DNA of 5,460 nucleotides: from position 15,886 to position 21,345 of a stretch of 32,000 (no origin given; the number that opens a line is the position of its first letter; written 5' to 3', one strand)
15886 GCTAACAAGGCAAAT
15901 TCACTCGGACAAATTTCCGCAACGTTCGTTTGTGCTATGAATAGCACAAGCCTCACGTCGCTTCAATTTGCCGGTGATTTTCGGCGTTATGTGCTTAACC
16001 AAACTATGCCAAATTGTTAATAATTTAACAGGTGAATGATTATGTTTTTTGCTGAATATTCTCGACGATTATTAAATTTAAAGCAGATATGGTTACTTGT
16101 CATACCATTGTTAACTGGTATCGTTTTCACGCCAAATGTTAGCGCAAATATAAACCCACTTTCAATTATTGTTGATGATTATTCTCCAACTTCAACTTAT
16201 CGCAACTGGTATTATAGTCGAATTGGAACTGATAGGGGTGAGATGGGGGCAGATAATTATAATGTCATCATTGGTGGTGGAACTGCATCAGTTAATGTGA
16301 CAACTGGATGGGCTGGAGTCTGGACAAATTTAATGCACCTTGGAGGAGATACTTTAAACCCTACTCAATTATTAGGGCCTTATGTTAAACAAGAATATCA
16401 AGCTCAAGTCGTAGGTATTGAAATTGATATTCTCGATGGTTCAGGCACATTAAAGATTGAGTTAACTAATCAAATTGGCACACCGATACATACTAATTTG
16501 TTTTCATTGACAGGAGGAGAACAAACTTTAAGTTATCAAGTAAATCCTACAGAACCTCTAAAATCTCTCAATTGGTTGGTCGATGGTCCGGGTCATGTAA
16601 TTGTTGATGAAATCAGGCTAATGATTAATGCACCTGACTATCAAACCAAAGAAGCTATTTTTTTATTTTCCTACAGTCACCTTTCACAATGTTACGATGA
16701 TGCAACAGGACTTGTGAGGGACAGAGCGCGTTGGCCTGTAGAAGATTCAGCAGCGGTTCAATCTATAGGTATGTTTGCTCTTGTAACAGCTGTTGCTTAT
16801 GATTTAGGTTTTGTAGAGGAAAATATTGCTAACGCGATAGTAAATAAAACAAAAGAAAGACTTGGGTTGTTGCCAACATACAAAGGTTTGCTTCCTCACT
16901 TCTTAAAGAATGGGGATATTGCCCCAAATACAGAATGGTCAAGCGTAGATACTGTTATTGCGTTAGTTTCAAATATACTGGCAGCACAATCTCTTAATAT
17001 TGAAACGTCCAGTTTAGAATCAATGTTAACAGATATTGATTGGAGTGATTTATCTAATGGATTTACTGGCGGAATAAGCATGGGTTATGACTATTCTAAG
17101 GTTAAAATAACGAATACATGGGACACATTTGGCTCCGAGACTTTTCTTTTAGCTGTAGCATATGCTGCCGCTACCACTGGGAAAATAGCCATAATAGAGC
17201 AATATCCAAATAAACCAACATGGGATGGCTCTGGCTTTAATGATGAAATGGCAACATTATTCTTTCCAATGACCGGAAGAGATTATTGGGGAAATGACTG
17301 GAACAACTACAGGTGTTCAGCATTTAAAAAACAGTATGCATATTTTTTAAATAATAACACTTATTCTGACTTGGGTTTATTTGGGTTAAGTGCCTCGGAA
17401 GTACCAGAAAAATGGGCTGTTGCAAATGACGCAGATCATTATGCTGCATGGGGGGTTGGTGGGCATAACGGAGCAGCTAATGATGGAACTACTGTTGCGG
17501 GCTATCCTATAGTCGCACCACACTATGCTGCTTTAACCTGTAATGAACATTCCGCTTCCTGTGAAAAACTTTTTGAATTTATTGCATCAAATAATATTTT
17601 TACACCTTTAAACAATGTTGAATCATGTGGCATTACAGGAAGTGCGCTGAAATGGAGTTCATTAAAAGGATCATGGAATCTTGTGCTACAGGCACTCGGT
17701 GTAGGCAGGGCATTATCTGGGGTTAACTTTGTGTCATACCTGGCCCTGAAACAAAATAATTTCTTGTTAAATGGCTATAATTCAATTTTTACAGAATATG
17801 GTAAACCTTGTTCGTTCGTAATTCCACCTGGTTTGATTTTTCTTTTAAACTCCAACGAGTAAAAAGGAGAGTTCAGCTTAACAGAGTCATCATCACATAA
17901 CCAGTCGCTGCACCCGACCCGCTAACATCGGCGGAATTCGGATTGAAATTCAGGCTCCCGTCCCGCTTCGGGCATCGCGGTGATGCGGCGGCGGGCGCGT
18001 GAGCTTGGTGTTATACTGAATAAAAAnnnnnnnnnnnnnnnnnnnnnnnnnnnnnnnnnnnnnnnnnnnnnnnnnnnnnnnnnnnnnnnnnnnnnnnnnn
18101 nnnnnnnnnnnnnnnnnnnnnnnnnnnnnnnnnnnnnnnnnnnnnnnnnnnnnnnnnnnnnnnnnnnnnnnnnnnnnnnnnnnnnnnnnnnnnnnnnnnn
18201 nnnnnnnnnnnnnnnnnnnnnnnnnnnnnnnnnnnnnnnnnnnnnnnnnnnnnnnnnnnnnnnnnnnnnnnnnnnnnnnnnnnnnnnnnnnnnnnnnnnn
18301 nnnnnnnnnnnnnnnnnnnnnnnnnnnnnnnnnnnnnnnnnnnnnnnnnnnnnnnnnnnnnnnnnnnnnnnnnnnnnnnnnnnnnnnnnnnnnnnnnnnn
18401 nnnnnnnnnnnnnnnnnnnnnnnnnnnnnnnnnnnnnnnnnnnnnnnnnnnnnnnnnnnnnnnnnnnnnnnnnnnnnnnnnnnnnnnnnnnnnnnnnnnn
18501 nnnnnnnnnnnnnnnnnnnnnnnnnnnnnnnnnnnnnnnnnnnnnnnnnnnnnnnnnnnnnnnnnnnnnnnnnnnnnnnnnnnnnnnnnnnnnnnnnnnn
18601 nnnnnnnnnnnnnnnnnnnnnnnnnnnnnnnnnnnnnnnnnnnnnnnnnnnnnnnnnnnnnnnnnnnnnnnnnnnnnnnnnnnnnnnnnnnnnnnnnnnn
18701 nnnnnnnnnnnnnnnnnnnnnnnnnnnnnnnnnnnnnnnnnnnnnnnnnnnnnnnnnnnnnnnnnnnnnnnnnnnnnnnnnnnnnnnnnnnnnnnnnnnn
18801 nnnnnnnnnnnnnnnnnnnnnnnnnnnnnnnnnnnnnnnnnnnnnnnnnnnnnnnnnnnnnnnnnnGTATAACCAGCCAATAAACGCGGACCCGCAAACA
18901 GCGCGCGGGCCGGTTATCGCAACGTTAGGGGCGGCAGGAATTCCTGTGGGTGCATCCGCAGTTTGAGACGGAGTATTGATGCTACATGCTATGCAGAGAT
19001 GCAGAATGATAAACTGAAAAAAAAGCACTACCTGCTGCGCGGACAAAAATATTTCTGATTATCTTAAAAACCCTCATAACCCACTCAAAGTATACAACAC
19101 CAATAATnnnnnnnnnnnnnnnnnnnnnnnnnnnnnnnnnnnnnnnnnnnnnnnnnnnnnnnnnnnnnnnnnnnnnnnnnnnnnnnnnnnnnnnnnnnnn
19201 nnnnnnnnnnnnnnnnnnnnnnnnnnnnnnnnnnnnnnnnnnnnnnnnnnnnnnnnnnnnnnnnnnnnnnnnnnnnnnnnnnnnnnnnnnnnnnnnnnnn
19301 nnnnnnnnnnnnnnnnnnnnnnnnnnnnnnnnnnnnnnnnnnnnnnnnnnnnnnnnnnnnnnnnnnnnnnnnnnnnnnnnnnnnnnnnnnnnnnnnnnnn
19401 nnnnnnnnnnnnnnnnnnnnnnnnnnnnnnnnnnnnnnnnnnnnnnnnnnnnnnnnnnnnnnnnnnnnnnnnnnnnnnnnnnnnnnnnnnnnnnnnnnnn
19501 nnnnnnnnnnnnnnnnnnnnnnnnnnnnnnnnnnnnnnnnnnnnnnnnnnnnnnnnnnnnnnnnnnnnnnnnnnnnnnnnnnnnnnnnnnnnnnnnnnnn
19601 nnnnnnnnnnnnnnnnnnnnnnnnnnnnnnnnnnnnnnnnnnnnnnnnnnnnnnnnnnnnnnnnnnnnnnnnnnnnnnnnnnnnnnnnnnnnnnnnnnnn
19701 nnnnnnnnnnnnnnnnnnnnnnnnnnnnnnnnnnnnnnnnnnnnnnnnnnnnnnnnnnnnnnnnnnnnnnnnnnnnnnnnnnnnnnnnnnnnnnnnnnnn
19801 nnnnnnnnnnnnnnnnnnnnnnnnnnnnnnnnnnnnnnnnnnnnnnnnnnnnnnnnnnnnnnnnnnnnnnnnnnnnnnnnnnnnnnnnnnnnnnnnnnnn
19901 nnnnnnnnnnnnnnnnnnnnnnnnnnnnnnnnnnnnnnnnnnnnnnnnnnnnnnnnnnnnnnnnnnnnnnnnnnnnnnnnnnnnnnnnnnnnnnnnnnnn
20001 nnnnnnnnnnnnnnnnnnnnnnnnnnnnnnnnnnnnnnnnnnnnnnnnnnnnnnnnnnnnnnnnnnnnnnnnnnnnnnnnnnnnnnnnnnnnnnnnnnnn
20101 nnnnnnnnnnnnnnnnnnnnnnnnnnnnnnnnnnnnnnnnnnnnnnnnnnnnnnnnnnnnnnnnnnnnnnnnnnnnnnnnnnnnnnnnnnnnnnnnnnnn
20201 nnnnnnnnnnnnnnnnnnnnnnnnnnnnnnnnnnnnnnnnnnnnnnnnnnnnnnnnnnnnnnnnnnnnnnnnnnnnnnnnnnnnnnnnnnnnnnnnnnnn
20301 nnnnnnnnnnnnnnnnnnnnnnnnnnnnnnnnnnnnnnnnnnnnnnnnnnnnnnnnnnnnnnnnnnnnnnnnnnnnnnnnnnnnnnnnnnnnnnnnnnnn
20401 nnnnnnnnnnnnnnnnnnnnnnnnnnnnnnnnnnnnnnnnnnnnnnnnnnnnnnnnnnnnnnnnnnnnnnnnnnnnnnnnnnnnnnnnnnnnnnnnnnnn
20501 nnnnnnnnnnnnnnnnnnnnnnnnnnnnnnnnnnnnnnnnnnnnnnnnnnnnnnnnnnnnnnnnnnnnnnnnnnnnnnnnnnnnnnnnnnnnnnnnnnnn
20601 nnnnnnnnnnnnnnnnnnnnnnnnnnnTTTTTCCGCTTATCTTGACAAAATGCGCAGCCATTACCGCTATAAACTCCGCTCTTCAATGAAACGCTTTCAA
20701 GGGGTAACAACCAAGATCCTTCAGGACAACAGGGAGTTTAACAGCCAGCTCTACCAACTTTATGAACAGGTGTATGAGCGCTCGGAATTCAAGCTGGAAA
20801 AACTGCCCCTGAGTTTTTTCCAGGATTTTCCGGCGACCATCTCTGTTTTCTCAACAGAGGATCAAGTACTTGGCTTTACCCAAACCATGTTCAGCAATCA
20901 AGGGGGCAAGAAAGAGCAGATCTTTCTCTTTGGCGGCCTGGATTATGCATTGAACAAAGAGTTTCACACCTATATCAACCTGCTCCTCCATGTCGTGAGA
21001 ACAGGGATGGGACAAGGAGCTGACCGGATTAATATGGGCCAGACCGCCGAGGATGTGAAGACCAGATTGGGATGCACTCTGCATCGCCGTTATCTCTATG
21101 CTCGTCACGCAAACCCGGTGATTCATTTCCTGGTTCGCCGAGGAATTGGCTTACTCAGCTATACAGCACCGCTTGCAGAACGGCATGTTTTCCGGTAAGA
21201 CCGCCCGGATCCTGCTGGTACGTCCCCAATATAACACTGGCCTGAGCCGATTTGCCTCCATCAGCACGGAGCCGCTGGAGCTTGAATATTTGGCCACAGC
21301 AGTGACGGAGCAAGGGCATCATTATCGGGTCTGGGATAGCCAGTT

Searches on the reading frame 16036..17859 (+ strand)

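Call 7: search_protein_families(library=ncbifam, proteins=[window:16036-17859:+], max_evalue=0.1)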
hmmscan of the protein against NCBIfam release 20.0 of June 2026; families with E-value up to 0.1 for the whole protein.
window:16036-17859:+ (608 aa): 1 family
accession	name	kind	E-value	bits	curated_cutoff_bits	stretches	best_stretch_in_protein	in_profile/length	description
TIGR01062.1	parC_Gneg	equivalog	0.0018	16.4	628.9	1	179-242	189-250/735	DNA topoisomerase IV subunit A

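Call 19: search_protein_families(library=pfam, proteins=[window:16036-17859:+], max_evalue=0.01)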
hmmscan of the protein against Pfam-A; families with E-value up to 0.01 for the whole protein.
window:16036-17859:+ (608 aa): 0 families

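Call 32: search_protein_families(library=padloc, proteins=[window:16036-17859:+], max_evalue=0.01)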
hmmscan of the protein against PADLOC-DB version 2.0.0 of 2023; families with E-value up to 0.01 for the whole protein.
window:16036-17859:+ (608 aa): 0 families

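Call 66: search_protein_families(library=phrogs, proteins=[window:16036-17859:+], max_evalue=0.01)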
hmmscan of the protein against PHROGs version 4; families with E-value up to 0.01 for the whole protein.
window:16036-17859:+ (608 aa): 0 families

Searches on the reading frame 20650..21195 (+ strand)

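Call 19: search_protein_families(library=pfam, proteins=[window:20650-21195:+], max_evalue=0.01)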
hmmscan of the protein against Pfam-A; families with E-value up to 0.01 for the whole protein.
window:20650-21195:+ (182 aa): 1 family
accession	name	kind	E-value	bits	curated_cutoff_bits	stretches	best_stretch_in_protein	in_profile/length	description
PF13480.13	Acetyltransf_6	-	0.0032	18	22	1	4-137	2-142/143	Acetyltransferase (GNAT) domain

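Call 32: search_protein_families(library=padloc, proteins=[window:20650-21195:+], max_evalue=0.01)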
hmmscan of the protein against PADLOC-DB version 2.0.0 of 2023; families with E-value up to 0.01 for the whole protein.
window:20650-21195:+ (182 aa): 0 families
